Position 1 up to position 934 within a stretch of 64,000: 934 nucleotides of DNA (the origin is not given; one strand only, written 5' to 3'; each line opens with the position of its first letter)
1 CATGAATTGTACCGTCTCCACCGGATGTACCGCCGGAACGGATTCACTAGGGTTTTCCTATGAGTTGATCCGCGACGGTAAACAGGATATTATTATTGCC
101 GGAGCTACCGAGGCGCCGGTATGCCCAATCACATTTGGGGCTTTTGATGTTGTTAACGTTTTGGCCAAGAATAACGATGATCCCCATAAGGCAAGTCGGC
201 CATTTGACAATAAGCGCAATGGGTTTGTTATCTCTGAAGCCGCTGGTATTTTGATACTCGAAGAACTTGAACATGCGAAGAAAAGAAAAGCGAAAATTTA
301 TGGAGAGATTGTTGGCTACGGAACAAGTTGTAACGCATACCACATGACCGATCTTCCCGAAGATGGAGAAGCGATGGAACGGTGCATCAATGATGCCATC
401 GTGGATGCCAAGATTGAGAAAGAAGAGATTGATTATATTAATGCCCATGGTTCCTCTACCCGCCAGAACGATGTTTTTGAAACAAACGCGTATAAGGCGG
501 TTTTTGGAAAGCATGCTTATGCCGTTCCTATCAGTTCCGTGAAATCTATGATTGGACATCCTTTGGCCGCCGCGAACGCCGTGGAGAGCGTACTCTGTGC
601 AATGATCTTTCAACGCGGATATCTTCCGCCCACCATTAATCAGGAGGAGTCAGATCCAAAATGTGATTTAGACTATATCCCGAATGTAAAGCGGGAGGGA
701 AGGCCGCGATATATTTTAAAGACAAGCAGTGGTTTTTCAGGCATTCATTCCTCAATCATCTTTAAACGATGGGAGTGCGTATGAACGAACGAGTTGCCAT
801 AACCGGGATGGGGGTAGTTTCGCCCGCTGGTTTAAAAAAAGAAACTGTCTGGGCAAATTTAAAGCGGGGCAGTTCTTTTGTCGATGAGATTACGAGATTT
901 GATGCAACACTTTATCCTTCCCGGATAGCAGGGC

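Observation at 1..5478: Type II polyketide-synthase-like cassette (KS, Cys-less KS paralog, ACP, two cyclases, KR, exporter) in a low-GC genome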

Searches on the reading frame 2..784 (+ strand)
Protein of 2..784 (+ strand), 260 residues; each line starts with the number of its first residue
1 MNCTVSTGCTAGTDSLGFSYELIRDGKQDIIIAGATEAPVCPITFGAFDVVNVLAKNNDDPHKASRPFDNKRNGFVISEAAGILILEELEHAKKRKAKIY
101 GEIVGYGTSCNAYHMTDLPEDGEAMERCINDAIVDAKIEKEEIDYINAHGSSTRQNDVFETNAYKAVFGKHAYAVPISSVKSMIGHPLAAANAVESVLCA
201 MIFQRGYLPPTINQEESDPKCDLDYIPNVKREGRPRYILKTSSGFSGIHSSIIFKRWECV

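Call 4: search_protein_families(library=pfam, proteins=[window:2-784:+])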
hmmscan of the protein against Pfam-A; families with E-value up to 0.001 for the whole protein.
window:2-784:+ (260 aa): 2 families
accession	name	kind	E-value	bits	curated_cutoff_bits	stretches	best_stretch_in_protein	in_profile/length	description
PF02801.28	Ketoacyl-synt_C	-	1.1e-35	122.7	20.8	1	100-214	1-118/119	Beta-ketoacyl synthase, C-terminal domain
PF00109.32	ketoacyl-synt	-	3.5e-18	66.6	20.8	1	2-92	167-252/252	Beta-ketoacyl synthase, N-terminal domain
